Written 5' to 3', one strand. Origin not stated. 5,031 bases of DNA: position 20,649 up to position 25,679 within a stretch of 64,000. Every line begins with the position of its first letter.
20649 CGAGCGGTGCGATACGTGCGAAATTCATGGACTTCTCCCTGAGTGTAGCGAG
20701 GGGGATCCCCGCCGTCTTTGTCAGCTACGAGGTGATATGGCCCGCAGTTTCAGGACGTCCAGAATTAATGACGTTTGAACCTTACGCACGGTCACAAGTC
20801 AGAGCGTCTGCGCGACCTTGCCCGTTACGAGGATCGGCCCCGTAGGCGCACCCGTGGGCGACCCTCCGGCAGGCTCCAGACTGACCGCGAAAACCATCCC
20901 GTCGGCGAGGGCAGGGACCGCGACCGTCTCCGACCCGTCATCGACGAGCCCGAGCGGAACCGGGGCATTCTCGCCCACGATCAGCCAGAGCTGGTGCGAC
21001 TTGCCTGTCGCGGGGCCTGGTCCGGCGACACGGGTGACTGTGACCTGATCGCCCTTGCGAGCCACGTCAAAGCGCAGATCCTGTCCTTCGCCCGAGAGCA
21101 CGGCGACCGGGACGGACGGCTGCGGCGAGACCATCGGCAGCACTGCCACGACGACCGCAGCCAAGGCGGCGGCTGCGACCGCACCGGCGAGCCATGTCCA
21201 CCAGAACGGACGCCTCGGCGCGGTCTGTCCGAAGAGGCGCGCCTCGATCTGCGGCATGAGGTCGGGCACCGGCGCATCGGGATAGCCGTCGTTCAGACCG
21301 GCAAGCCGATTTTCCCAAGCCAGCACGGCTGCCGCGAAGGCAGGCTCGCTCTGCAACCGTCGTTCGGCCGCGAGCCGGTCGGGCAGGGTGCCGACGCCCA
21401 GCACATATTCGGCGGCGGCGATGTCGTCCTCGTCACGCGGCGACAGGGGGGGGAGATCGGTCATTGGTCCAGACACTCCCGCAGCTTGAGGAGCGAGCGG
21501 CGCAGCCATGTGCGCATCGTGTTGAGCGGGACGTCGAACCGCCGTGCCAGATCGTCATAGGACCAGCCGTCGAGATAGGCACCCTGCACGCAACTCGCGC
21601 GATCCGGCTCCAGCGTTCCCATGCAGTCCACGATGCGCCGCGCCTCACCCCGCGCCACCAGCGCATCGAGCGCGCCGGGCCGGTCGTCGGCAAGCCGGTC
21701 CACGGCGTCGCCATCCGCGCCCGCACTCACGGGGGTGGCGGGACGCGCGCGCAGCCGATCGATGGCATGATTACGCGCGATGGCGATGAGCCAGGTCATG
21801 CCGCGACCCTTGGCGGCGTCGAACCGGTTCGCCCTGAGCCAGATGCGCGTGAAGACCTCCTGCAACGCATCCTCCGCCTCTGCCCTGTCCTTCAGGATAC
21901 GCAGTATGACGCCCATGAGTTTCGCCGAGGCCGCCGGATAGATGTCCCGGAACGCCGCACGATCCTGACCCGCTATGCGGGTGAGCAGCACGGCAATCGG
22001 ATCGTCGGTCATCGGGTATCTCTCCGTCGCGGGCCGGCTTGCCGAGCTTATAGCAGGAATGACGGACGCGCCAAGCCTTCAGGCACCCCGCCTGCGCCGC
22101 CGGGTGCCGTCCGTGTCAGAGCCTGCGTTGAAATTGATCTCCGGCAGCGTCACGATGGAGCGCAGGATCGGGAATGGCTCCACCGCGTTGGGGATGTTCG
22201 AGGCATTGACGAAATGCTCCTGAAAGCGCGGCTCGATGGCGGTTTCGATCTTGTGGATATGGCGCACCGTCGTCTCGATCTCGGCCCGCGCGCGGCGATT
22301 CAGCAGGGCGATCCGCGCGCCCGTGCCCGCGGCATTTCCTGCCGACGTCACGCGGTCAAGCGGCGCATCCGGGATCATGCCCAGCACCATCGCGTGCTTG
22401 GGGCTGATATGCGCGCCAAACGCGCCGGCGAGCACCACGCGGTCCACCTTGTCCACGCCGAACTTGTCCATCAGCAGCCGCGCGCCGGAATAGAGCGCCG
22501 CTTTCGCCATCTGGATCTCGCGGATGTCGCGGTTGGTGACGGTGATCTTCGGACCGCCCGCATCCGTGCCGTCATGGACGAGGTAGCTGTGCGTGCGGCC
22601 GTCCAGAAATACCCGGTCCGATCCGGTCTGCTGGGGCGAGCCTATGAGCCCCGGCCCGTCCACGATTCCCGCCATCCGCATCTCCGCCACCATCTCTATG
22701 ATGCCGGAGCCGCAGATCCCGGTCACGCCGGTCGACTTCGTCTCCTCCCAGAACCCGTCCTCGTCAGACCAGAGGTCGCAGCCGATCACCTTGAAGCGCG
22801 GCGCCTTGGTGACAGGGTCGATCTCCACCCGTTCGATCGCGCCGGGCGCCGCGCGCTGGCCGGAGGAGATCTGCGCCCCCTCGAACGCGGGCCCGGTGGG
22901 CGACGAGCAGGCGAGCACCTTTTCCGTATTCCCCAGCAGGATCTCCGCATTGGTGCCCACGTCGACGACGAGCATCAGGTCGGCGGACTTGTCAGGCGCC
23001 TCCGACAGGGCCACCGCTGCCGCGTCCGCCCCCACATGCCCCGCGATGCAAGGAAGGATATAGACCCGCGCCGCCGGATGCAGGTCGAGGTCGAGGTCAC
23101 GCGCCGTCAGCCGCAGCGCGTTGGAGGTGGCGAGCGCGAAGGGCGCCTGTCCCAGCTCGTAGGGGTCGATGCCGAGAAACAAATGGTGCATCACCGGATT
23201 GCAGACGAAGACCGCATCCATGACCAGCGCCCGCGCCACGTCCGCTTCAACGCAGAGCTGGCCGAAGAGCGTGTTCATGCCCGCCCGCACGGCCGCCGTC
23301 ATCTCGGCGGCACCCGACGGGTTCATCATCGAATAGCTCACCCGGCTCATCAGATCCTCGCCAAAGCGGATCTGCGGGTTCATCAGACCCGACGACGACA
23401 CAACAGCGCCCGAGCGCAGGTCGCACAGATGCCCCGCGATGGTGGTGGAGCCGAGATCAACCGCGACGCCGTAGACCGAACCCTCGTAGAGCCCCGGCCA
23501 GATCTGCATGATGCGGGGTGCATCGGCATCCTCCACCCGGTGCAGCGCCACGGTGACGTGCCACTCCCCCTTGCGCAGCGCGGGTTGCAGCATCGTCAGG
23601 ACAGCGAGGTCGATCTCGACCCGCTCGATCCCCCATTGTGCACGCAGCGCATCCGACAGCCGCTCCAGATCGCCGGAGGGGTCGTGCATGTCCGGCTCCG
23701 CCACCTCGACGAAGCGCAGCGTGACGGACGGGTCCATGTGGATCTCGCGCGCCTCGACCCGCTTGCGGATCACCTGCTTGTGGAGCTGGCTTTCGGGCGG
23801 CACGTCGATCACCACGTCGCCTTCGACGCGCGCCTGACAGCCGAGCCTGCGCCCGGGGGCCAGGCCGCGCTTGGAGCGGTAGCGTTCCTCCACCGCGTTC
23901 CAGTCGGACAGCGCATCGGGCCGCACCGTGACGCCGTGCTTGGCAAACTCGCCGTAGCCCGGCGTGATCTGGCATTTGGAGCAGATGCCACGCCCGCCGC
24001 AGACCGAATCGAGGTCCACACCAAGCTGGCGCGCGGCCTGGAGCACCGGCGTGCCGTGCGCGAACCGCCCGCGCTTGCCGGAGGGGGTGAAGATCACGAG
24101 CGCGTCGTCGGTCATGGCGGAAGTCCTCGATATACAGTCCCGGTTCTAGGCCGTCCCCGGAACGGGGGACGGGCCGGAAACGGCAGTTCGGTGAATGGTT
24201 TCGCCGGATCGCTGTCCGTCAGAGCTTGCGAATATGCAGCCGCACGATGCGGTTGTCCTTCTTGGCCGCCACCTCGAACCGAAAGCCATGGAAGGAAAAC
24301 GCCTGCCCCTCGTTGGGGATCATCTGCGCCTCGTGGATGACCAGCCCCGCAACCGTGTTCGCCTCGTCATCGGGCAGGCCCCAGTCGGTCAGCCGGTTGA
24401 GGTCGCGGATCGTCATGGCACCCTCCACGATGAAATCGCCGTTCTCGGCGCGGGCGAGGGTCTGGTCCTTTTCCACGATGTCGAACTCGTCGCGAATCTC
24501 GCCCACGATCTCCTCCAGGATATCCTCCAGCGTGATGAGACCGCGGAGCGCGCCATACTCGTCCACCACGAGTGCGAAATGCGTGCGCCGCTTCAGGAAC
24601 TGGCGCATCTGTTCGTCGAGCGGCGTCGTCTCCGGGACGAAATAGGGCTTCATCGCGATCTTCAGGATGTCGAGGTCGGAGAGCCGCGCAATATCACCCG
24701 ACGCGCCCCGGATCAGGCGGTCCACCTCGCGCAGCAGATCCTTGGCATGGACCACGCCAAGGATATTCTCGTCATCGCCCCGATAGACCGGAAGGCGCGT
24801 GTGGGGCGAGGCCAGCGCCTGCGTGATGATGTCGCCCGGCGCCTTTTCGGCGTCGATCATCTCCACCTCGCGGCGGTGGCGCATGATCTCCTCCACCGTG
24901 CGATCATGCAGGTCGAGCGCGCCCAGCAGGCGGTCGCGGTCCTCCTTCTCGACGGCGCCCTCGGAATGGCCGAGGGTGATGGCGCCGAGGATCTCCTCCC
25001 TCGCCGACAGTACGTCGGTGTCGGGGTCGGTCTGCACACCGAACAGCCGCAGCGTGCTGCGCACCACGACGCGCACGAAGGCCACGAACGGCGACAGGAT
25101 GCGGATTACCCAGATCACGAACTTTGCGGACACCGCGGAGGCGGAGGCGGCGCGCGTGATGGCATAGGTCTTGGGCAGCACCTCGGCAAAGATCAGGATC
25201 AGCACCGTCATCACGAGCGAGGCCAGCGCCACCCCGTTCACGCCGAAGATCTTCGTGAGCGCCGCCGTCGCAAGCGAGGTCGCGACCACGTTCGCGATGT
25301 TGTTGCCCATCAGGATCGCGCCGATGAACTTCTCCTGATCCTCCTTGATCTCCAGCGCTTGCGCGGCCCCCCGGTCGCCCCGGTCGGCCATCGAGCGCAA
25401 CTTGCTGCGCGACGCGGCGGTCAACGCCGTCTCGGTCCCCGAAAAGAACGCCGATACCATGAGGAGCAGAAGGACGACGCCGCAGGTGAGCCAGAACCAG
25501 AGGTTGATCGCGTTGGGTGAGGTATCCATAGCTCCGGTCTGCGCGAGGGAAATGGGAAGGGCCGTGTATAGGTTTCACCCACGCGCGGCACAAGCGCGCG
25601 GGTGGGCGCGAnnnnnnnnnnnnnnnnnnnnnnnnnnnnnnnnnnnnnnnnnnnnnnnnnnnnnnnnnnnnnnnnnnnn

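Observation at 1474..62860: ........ (KOPS-type) motif polarity flips at about 31.5 kb: the window appears to span a replication terminus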

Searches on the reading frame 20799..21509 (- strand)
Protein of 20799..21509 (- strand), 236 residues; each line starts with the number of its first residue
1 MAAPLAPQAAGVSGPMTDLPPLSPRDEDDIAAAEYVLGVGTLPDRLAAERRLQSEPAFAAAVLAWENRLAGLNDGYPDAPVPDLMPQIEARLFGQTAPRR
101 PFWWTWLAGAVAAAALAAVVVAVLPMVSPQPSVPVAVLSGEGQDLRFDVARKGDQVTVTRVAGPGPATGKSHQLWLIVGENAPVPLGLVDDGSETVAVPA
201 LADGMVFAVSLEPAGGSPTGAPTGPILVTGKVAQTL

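Call 49: search_protein_families(library=pfam, proteins=[window:20799-21509:-], max_evalue=0.001)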
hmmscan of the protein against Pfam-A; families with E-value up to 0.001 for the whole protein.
window:20799-21509:- (236 aa): 1 family
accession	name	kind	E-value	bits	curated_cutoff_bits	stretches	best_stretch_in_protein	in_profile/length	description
PF10099.14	RskA_C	-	2.3e-17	64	29.4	1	110-226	3-135/135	Anti-sigma-K factor rskA, C-terminal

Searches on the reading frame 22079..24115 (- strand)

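Call 11: search_protein_families(library=ncbifam, proteins=[window:22079-24115:-], max_evalue=0.00001)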
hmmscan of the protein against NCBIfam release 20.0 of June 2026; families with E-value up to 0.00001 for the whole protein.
window:22079-24115:- (678 aa): 2 families
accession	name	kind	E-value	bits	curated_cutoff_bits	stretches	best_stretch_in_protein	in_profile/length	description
NF040756.1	corr_regen_AcsV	exception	4.6e-117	392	800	1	7-643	2-625/632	corrinoid activation/regeneration protein AcsV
TIGR04270.1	Rama_corrin_act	subfamily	4.4e-32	111.1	500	1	215-637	1-412/534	methylamine methyltransferase corrinoid protein reductive activase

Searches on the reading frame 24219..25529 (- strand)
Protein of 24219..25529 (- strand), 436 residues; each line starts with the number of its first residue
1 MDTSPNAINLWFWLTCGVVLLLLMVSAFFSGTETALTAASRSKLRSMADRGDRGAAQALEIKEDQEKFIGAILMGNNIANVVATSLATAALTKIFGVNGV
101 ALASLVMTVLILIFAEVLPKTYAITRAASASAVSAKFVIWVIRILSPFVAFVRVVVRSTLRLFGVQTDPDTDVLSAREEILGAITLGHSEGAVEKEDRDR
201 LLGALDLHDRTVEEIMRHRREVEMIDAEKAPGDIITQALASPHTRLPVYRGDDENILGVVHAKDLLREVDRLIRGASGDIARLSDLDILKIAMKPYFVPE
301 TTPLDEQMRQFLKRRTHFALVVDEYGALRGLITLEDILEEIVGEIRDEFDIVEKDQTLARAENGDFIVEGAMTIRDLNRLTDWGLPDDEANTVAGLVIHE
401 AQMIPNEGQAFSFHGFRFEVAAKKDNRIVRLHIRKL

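Call 11: search_protein_families(library=ncbifam, proteins=[window:24219-25529:-], max_evalue=0.00001)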
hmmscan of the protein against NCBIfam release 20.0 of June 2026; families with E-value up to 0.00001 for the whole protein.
window:24219-25529:- (436 aa): 4 families
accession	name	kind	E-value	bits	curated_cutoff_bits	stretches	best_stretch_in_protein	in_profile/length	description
NF008604.1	PRK11573.1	equivalog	4.3e-77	259.8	475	1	19-435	13-418/428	hypothetical protein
TIGR03520.1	GldE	subfamily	2.6e-66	224.4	376.05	1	20-434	2-406/408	gliding motility-associated protein GldE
NF052568.1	PolamExpPaeASal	equivalog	5.7e-53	180.3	500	1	18-431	7-420/424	polyamine export protein PaeA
NF011675.0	PRK15094.1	equivalog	7.7e-38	130.5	379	1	176-434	33-280/292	CNNM family magnesium/cobalt transport protein CorC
